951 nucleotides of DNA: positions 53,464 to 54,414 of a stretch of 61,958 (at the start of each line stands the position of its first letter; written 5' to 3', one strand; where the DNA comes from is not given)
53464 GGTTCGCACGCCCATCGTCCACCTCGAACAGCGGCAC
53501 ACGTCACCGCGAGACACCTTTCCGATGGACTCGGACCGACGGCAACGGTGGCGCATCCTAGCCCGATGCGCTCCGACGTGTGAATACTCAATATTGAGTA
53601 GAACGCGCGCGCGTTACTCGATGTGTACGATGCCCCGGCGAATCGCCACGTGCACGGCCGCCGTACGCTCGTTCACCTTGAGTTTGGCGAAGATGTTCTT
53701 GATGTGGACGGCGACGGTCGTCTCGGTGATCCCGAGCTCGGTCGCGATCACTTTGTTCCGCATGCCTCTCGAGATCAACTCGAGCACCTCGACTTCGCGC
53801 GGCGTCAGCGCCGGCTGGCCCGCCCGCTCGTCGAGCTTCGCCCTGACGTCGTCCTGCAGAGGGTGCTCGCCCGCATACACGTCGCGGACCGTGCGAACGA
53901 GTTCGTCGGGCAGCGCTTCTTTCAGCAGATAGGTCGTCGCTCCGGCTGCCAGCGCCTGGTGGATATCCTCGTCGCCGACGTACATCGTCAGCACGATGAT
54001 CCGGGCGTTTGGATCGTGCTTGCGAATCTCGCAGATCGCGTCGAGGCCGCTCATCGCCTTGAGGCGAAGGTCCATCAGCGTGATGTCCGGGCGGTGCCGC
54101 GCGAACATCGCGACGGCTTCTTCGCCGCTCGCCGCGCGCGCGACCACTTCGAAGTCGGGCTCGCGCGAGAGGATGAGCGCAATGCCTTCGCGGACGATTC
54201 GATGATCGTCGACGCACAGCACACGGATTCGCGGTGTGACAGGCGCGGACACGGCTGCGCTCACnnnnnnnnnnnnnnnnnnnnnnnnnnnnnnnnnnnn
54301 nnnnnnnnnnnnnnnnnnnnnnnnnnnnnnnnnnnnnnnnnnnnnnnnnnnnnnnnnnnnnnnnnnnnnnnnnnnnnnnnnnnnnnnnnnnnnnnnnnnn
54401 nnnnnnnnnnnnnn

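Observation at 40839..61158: Three copies of an AT-rich 7-2-7 inverted repeat (TACYCAA-NN-TTGRGTA) at fixed distance from -10 boxes: a NarL-type regulon signature around the PQQ/cytochrome block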

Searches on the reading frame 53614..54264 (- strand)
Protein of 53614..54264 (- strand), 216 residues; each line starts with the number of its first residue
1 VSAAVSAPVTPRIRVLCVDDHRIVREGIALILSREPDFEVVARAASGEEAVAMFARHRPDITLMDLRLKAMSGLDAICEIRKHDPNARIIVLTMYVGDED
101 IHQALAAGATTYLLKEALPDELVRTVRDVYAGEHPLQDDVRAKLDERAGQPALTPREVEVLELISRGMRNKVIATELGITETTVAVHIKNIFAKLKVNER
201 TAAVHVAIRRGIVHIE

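Call 8: search_protein_families(library=pfam, proteins=[window:53614-54264:-])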
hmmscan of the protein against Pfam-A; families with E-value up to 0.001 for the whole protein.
window:53614-54264:- (216 aa): 3 families
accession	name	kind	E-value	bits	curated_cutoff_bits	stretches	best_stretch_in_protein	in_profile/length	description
PF00072.30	Response_reg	-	2.4e-27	95.7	30.2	1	15-126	1-110/111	Response regulator receiver domain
PF00196.25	GerE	-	1.8e-20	72.7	23.5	1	152-207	2-57/57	Bacterial regulatory proteins, luxR family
PF08281.18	Sigma70_r4_2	-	0.00043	20.3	25.7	0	152-195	10-54/54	Sigma-70, region 4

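Call 11: find_encoding_contigs(protein=window:53614-54264:-, flank=10000, max_places=10)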
Protein window:53614-54264:- (216 aa): no gene with exactly this product is on record in the collection.

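Call 12: find_related_loci(query=window:53614-54264:-, collection=genome_contigs, flank=10000)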
Query window:53614-54264:- (216 aa) in genome_contigs; peptide patterns used: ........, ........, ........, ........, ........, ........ (x = any residue, [..] = any of these).
316 stretches matched a pattern; 127 encode a relative of the query (tblastn E <= 1e-3); the best 80 are kept; 80 distinct loci.
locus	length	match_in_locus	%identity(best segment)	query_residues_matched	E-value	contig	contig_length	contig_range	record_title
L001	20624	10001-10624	73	9-216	2e-98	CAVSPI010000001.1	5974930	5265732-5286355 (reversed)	MAG: uncultured Acidobacteriota bacterium isolate MFD01275.bin.2.72 genome assembly, contig: contig_13227, whole genome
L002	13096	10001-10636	72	6-216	7e-97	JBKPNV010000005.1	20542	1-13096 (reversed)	MAG: Acidobacteriota bacterium isolate GS_HAYS_MAG_00031 GS_HAYS_000000862206, whole genome shotgun sequence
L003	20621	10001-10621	71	10-216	2e-95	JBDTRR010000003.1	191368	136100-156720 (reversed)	MAG: Acidobacteriota bacterium isolate cluster3_bin.251 NODE_67_length_191368_cov_13.664586, whole genome shotgun sequen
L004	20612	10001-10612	72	13-216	9e-95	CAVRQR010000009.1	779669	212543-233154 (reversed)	MAG: uncultured Acidobacteriota bacterium isolate MFD04850.bin.2.84 genome assembly, contig: contig_30706, whole genome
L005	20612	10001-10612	72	13-216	1e-94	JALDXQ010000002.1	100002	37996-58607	MAG: Acidobacteriota bacterium isolate MCT-CON-06 NODE_2_length_100002_cov_7.490290, whole genome shotgun sequence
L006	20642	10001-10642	70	4-216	1e-94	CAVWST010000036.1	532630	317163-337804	MAG: uncultured Acidobacteriota bacterium isolate MFD05454.bin.2.212 genome assembly, contig: contig_83699, whole genome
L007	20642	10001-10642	70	4-216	6e-94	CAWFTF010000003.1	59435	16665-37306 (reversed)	MAG: uncultured Acidobacteriota bacterium isolate MFD00392.bin.3.433 genome assembly, contig: contig_13383, whole genome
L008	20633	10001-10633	69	7-216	2e-93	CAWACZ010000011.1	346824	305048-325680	MAG: uncultured Acidobacteriota bacterium isolate MFD00962.bin.1.10 genome assembly, contig: contig_78852, whole genome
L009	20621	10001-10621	70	10-216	5e-93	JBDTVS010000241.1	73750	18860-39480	MAG: Acidobacteriota bacterium isolate cluster3_bin.73 NODE_701_length_73750_cov_10.967718, whole genome shotgun sequenc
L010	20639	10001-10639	67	3-215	3e-92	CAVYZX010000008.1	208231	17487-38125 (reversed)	MAG: uncultured Acidobacteriota bacterium isolate MFD02242.bin.1.362 genome assembly, contig: contig_13302, whole genome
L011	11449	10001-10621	69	6-216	2e-91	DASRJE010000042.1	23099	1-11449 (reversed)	MAG TPA_asm: Vicinamibacterales bacterium isolate SMAG_U10128 k141_3534349, whole genome shotgun sequence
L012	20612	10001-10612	69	12-215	5e-90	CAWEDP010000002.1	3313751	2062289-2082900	MAG: uncultured Acidobacteriota bacterium isolate MFD04944.bin.2.37 genome assembly, contig: contig_17872, whole genome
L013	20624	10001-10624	66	8-216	2e-89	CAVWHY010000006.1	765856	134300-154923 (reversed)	MAG: uncultured Acidobacteriota bacterium isolate MFD00392.bin.2.254 genome assembly, contig: contig_3570, whole genome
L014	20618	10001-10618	68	11-216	7e-88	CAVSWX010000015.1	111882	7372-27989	MAG: uncultured Acidobacteriota bacterium isolate MFD05567.bin.2.7 genome assembly, contig: contig_31136, whole genome s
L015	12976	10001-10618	67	10-215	1e-87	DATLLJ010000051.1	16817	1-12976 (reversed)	MAG TPA_asm: Vicinamibacterales bacterium isolate SMAG_U13745 k141_50940, whole genome shotgun sequence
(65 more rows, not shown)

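Call 18: search_solved_structures(query=window:53614-54264:-, show_alignments=4, max_evalue=1e-10)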
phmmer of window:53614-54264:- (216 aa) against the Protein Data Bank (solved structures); distinct sequences matched with E-value up to 1e-10: 41.
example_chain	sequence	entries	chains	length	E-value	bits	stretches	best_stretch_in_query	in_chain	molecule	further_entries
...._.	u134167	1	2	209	1.8e-39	138.9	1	13-213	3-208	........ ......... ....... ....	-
4gvp_A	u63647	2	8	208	2.2e-39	138.6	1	13-213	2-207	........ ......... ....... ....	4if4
5hev_A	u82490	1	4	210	4.4e-39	137.6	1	13-213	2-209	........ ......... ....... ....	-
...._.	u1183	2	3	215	3.9e-35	124.7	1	14-203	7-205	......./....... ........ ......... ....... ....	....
3c3w_A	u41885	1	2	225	5.1e-30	108.1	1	13-205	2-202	TWO COMPONENT TRANSCRIPTIONAL REGULATORY PROTEIN DEVR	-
4ldz_A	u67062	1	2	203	2e-26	96.3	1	13-206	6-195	Transcriptional regulatory protein DesR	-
4yn8_A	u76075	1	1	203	4.4e-26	95.2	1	12-209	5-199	Response regulator ChrA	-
4zmr_A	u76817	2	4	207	4.8e-25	91.8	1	11-211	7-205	Response regulator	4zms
4hye_A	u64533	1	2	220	7.1e-25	91.3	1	12-211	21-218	Response regulator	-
3cz5_A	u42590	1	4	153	9.4e-25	90.9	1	13-146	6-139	Two-component response regulator, LuxR family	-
3eul_A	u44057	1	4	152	7.9e-18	68.3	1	6-133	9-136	POSSIBLE NITRATE/NITRITE RESPONSE TRANSCRIPTIONAL REGULATORY PROTEIN NARL (DNA-binding res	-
9xzo_A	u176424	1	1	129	1.1e-17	67.8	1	14-134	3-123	De novo protein M1X0B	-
1tmy_A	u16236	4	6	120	8.1e-17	65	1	14-127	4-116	CHEY PROTEIN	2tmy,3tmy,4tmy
4iga_A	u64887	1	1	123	8.1e-17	65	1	14-127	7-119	Chemotaxis protein CheY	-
1u0s_Y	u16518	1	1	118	9.1e-17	64.8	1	14-127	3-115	Chemotaxis protein cheY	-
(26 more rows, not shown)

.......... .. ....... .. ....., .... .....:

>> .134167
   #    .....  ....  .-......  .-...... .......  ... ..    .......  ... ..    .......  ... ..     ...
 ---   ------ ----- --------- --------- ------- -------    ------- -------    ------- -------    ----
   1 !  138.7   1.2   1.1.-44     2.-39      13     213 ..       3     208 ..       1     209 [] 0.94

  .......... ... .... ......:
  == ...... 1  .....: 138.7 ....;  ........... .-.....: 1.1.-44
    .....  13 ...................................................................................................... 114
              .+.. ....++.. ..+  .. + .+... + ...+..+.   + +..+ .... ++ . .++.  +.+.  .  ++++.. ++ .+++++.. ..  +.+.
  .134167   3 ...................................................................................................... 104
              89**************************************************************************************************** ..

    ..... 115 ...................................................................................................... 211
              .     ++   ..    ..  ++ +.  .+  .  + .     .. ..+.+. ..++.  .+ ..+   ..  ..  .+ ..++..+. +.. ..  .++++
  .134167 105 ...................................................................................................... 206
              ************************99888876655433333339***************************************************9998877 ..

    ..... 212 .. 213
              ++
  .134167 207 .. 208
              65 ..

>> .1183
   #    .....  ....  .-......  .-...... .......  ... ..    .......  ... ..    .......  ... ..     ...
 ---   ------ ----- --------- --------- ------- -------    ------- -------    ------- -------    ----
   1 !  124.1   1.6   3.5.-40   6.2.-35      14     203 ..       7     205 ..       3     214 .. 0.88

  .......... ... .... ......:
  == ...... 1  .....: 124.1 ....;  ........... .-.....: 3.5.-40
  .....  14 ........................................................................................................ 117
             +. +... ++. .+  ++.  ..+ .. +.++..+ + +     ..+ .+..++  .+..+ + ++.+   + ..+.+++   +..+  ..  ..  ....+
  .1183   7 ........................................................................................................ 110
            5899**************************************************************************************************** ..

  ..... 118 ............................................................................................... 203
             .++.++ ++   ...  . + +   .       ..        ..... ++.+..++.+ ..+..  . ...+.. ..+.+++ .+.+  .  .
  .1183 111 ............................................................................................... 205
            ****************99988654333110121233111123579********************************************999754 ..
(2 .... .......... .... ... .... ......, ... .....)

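Call 35: find_homologous_proteins(query=window:53614-54264:-, max_evalue=1e-60)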
Query window:53614-54264:- (216 aa): 3503 proteins with E <= 1e-60 among 7365 candidates; the best 120 are listed.
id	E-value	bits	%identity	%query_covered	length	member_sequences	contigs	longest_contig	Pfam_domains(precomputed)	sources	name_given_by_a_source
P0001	1.5e-122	425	100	94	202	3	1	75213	PF00196.26,PF00072.31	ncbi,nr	ncbi:MAG TPA: response regulator transcription factor [Vicinamibacterales bacterium]|nr:response reg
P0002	3.6e-116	404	93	96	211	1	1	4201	PF00196.26,PF00072.31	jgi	jgi:two-component system, NarL family, response regulator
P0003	4.1e-115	400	91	96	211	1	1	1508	PF00196.26,PF00072.31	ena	-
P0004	7.8e-115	400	93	95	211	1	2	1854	PF00196.26,PF00072.31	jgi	-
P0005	1.9e-114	398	92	95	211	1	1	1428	PF00196.26,PF00072.31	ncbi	-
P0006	3.2e-114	398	92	96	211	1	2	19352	PF00196.26,PF00072.31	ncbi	-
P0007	8.7e-114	396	91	95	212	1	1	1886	PF00196.26,PF00072.31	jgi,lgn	jgi:DNA-binding NarL/FixJ family response regulator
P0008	1.1e-113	396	91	96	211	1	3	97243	PF00196.26,PF00072.31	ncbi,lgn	-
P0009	6.1e-113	393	91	95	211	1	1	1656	PF00196.26,PF00072.31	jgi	-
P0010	3.6e-112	391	91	95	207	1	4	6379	PF00196.26,PF00072.31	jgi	jgi:DNA-binding NarL/FixJ family response regulator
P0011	5.9e-112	390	91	95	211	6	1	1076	PF00196.26,PF00072.31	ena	-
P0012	7.4e-112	390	90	95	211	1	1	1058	PF00196.26,PF00072.31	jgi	-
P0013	1.5e-110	386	90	95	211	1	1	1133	PF00196.26,PF00072.31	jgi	jgi:two-component system NarL family response regulator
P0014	2.1e-110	385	87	98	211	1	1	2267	PF00196.26,PF00072.31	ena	-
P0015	2.2e-110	385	90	95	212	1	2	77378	PF00196.26,PF00072.31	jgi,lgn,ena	jgi:two-component system NarL family response regulator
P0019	4.5e-109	381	89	95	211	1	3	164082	PF00196.26,PF00072.31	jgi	jgi:DNA-binding NarL/FixJ family response regulator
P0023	1.8e-106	372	85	96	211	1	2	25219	PF00196.26,PF00072.31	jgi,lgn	jgi:two-component system NarL family response regulator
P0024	6.1e-104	364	84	95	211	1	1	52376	PF00196.26,PF00072.31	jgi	jgi:DNA-binding NarL/FixJ family response regulator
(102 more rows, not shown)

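Call 36: find_encoding_contigs(protein=P0008, flank=10000, max_places=3)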
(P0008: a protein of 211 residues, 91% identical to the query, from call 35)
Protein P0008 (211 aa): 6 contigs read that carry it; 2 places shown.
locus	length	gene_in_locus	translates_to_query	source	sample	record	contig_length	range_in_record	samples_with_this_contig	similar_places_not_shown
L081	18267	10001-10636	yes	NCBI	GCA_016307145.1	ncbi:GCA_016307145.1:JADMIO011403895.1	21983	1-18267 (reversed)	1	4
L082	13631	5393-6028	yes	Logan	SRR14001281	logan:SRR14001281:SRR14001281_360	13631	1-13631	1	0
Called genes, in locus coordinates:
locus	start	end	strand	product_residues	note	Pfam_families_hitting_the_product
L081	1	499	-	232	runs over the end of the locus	-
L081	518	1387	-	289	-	PF00561:Abhydrolase_1, PF12146:Hydrolase_4, PF12697:Abhydrolase_6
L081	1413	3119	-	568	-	PF12796:Ank_2, PF13606:Ank_3 (faint), PF13637:Ank_4 (weak), PF00023:Ank, PF13637:Ank_4, PF12796:Ank_2, PF13857:Ank_5 (weak), PF12796:Ank_2, +2 more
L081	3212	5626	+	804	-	PF07626:PSD3, PF07637:PSD5, PF07631:PSD4, PF07627:PSCyt3, PF07624:PSD2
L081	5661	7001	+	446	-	PF07586:HXXSHH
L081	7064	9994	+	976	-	PF07494:Reg_prop (faint), PF07495:Y_Y_Y, PF07730:HisKA_3, PF02518:HATPase_c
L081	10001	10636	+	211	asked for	PF00072:Response_reg, PF00196:GerE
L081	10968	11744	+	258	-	PF00034:Cytochrom_C (weak), PF13442:Cytochrome_CBB3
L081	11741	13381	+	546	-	PF01011:PQQ, PF13360:PQQ_2, PF13570:Beta-prop_ACSF4 (weak), PF13360:PQQ_2, PF13570:Beta-prop_ACSF4, PF01011:PQQ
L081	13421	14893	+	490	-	PF03972:MmgE_PrpD_N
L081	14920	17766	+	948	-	PF13620:CarboxypepD_reg, PF13715:CarbopepD_reg_2 (weak), PF25183:OMP_b-brl_4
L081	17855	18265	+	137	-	?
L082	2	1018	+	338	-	?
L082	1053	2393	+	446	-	PF07586:HXXSHH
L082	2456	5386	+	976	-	PF07494:Reg_prop (faint), PF07495:Y_Y_Y, PF07730:HisKA_3, PF02518:HATPase_c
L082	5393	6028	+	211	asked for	PF00072:Response_reg, PF00196:GerE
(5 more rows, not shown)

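Call 37: find_encoding_contigs(protein=P0019, flank=10000, max_places=3)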
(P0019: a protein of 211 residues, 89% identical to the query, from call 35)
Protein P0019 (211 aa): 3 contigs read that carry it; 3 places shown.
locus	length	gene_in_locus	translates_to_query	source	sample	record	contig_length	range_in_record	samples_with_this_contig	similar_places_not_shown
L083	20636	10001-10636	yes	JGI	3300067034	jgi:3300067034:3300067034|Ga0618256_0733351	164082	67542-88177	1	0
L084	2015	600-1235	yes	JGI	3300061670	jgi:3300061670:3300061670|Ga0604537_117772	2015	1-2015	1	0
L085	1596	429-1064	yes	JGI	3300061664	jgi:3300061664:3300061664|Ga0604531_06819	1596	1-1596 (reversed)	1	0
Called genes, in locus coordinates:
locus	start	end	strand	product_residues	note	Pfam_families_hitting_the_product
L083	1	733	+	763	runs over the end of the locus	PF00930:DPPIV_N, PF26549:Tricorn_N, PF07676:PD40 (weak), PF02129:Peptidase_S15 (faint), PF00326:Peptidase_S9, PF01738:DLH (faint)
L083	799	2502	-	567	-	PF12796:Ank_2, PF13606:Ank_3 (faint), PF13637:Ank_4 (faint), PF24521:Ank_KRIT1 (faint), PF00023:Ank (weak), PF13857:Ank_5 (weak), PF12796:Ank_2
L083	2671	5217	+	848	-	PF07626:PSD3, PF07637:PSD5, PF07631:PSD4, PF07627:PSCyt3, PF07624:PSD2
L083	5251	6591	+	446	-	PF07586:HXXSHH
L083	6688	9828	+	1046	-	PF07494:Reg_prop (faint), PF07495:Y_Y_Y, PF07730:HisKA_3, PF02518:HATPase_c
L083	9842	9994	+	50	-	-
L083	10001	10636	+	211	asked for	PF00072:Response_reg, PF00196:GerE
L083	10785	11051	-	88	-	-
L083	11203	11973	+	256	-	PF00034:Cytochrom_C (weak), PF13442:Cytochrome_CBB3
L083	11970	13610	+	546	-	PF01011:PQQ, PF13360:PQQ_2, PF01011:PQQ, PF13360:PQQ_2, PF13570:Beta-prop_ACSF4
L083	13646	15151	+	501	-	PF03972:MmgE_PrpD_N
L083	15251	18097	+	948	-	PF13620:CarboxypepD_reg, PF13715:CarbopepD_reg_2 (weak), PF25183:OMP_b-brl_4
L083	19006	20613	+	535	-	PF05721:PhyH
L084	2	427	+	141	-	?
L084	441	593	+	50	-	-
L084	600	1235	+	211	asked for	PF00072:Response_reg, PF00196:GerE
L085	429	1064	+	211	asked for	PF00072:Response_reg, PF00196:GerE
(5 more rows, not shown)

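Call 38: find_encoding_contigs(protein=P0015, flank=10000, max_places=3)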
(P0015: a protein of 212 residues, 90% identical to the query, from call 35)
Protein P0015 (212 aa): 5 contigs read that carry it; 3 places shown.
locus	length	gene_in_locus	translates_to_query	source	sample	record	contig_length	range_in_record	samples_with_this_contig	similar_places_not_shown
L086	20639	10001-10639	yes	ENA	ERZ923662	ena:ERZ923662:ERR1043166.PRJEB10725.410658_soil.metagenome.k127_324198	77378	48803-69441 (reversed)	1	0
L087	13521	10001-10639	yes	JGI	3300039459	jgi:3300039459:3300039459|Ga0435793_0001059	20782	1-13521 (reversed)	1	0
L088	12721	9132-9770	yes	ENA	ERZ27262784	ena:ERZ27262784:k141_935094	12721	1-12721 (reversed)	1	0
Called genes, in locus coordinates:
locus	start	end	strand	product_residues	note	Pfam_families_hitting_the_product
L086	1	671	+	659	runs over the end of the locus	PF01011:PQQ, PF13360:PQQ_2 (weak), PF13570:Beta-prop_ACSF4 (faint), PF13360:PQQ_2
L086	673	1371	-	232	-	-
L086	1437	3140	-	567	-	PF12796:Ank_2, PF13606:Ank_3 (faint), PF00023:Ank (weak), PF12796:Ank_2, PF13857:Ank_5 (weak), PF00023:Ank (weak), PF13857:Ank_5 (weak), PF12796:Ank_2, +1 more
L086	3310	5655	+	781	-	PF07626:PSD3, PF07637:PSD5, PF07631:PSD4, PF07627:PSCyt3, PF07624:PSD2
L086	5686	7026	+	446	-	PF07586:HXXSHH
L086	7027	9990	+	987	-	PF07494:Reg_prop (faint), PF07495:Y_Y_Y, PF07730:HisKA_3, PF13581:HATPase_c_2 (weak), PF02518:HATPase_c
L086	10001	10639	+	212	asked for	PF00072:Response_reg, PF00196:GerE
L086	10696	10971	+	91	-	-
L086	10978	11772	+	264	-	PF00034:Cytochrom_C (weak), PF13442:Cytochrome_CBB3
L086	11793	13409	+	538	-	PF01011:PQQ, PF13360:PQQ_2, PF07774:EMC1_C (faint), PF01011:PQQ, PF13360:PQQ_2, PF13570:Beta-prop_ACSF4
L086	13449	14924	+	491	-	PF03972:MmgE_PrpD_N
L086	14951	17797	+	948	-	PF13620:CarboxypepD_reg, PF13715:CarbopepD_reg_2 (weak)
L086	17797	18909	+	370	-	PF00753:Lactamase_B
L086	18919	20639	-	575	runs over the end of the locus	PF01011:PQQ, PF13360:PQQ_2, PF13570:Beta-prop_ACSF4, PF01011:PQQ, PF13360:PQQ_2 (weak), PF01011:PQQ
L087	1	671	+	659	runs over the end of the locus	PF01011:PQQ, PF13360:PQQ_2 (weak), PF13570:Beta-prop_ACSF4 (faint), PF13360:PQQ_2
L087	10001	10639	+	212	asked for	PF00072:Response_reg, PF00196:GerE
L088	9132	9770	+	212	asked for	PF00072:Response_reg, PF00196:GerE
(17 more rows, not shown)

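Call 53: find_encoding_contigs(protein=P0024, flank=10000, max_places=1)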
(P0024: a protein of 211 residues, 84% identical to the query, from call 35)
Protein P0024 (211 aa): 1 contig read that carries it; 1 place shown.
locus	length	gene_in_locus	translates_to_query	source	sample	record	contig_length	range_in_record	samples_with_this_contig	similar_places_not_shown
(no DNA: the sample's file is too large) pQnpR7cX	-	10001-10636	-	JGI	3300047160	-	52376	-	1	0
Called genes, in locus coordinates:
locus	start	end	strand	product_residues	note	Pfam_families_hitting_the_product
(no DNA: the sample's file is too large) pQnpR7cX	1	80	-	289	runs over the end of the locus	PF00582:Usp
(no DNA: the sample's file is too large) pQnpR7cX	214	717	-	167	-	PF12098:DUF3574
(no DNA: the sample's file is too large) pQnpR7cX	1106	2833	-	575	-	PF12796:Ank_2, PF13606:Ank_3 (faint), PF13637:Ank_4 (weak), PF00023:Ank (weak), PF13857:Ank_5, PF12796:Ank_2, PF13637:Ank_4 (weak)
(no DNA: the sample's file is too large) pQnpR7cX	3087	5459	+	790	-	PF07626:PSD3, PF07637:PSD5, PF07631:PSD4, PF07627:PSCyt3, PF07624:PSD2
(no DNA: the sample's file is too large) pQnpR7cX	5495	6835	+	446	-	PF07586:HXXSHH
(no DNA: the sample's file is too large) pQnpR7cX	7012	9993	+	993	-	PF07494:Reg_prop (faint), PF07495:Y_Y_Y, PF07730:HisKA_3, PF02518:HATPase_c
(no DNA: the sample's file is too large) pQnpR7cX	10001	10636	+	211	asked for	PF00072:Response_reg, PF00196:GerE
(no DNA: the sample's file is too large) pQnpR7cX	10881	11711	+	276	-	PF00034:Cytochrom_C, PF13442:Cytochrome_CBB3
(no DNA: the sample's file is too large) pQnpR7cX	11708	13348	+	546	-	PF01011:PQQ, PF13360:PQQ_2, PF13570:Beta-prop_ACSF4, PF01011:PQQ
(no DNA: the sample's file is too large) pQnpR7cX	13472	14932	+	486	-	PF03972:MmgE_PrpD_N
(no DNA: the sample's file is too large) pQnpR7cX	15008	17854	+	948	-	PF13620:CarboxypepD_reg, PF13715:CarbopepD_reg_2 (weak), PF25183:OMP_b-brl_4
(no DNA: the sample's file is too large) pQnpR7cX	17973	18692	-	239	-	PF00023:Ank (faint), PF12796:Ank_2 (weak), PF13606:Ank_3 (faint), PF12796:Ank_2, PF13637:Ank_4 (weak), PF13857:Ank_5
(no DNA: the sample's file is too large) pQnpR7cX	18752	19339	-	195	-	PF28474:DUF8412, PF13376:OmdA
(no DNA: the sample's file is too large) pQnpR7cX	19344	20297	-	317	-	PF07366:SnoaL (faint), PF12680:SnoaL_2 (weak)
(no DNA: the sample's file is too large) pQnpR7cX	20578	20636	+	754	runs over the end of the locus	PF12146:Hydrolase_4 (faint), PF12697:Abhydrolase_6 (weak), PF00561:Abhydrolase_1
